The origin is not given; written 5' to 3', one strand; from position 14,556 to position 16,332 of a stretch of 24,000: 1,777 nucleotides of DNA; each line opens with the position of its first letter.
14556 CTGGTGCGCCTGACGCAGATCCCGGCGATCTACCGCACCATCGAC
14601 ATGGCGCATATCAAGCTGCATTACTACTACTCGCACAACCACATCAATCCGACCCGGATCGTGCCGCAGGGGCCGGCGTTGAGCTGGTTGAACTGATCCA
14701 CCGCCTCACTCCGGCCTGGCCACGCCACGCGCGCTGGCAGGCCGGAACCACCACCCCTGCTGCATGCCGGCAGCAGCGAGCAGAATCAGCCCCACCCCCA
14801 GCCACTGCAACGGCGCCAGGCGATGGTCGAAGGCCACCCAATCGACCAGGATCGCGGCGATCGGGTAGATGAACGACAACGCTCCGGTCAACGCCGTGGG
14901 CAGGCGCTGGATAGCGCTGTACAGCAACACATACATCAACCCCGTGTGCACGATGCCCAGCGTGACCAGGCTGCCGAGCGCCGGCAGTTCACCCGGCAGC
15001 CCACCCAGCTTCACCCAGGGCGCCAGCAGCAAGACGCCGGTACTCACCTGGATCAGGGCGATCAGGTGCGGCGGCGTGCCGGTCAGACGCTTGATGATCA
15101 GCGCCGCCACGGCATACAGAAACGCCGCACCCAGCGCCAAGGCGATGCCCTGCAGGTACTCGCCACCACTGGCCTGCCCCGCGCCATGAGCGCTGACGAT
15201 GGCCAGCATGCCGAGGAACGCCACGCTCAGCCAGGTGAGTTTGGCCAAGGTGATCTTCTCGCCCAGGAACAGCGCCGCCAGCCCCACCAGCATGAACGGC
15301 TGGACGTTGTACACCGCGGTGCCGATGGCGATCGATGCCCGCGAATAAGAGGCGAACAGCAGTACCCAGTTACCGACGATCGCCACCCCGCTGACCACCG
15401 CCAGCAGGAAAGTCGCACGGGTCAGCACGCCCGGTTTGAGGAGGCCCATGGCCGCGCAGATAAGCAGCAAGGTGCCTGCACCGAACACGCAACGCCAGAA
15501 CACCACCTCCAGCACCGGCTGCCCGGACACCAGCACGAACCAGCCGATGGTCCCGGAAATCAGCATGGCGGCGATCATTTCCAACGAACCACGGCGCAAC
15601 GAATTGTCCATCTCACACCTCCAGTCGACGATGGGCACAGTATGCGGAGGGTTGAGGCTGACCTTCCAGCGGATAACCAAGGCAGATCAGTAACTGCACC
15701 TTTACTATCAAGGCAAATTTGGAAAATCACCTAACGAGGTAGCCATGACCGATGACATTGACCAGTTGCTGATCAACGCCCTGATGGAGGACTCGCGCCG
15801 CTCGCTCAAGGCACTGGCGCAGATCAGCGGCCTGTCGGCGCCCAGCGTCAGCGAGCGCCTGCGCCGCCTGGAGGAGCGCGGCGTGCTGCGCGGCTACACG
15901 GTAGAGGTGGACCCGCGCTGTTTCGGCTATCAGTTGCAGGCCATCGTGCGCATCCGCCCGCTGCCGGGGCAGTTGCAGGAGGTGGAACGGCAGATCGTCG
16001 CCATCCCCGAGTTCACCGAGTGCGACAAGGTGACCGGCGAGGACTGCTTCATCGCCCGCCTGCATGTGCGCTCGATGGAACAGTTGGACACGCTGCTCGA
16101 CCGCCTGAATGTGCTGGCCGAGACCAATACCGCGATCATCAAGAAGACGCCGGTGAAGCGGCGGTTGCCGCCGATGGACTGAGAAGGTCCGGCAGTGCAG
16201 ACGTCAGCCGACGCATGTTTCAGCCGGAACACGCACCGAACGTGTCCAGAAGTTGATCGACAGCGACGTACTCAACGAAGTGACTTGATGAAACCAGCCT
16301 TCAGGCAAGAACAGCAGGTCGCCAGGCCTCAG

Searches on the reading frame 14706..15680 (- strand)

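Call 71: search_protein_families(library=pfam, proteins=[window:14706-15680:-], max_evalue=0.1)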
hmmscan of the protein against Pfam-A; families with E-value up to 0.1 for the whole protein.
window:14706-15680:- (324 aa): 1 family
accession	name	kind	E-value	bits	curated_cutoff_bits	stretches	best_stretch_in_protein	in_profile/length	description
PF00892.27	EamA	-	1.6e-24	87.1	28.2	2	177-305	2-132/135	EamA-like transporter family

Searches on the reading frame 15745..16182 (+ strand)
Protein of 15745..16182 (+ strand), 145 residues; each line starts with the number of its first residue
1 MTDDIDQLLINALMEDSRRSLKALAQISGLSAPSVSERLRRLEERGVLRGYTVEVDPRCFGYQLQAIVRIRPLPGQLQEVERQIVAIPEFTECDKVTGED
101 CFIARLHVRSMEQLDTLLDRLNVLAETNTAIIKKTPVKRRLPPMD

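Call 71: search_protein_families(library=pfam, proteins=[window:15745-16182:+], max_evalue=0.1)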
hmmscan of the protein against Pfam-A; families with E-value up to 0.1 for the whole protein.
window:15745-16182:+ (145 aa): 20 families
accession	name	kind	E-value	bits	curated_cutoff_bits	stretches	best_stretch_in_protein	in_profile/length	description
PF01037.27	AsnC_trans_reg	-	5.3e-14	52.3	25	1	68-134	1-72/73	Lrp/AsnC ligand binding domain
PF13412.12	HTH_24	-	7.8e-12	45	21.9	1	3-49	2-48/48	Winged helix-turn-helix DNA-binding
PF13404.12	HTH_AsnC-type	-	1.3e-11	44.6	27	1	3-43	2-42/42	AsnC-type helix-turn-helix domain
PF09339.16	HTH_IclR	-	4e-06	27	22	1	9-49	8-49/52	IclR helix-turn-helix domain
PF12802.13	MarR_2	-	9.2e-05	23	27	1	10-49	11-51/61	MarR family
PF01638.23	HxlR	-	0.0011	19.2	20.8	1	8-65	9-66/91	HxlR-like helix-turn-helix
PF01047.28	MarR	-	0.0014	18.9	24.6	1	20-58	19-57/59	MarR family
PF25212.1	HVO_A0114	-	0.0019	18.4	27.6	1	9-48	27-66/84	HVO_A0114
PF13545.12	HTH_Crp_2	-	0.0021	18.4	27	1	22-49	26-53/70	Crp-like helix-turn-helix domain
PF04967.18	HTH_10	-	0.004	17.4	23.1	1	18-44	23-49/53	HTH DNA binding domain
PF12840.13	HTH_20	-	0.005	17.2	27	1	12-49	12-49/51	Helix-turn-helix domain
PF01022.26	HTH_5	-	0.0094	16.3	22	1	9-47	7-44/47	Bacterial regulatory protein, arsR family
PF01978.25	TrmB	-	0.012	15.9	25.6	1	12-48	16-52/68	Sugar-specific transcriptional regulator TrmB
PF13730.12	HTH_36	-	0.013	15.7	25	1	10-46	14-53/55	Helix-turn-helix domain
PF22451.2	NirdL-like_HTH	-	0.016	15.2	27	1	23-49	21-47/47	Siroheme decarboxylase NirDL-like HTH domain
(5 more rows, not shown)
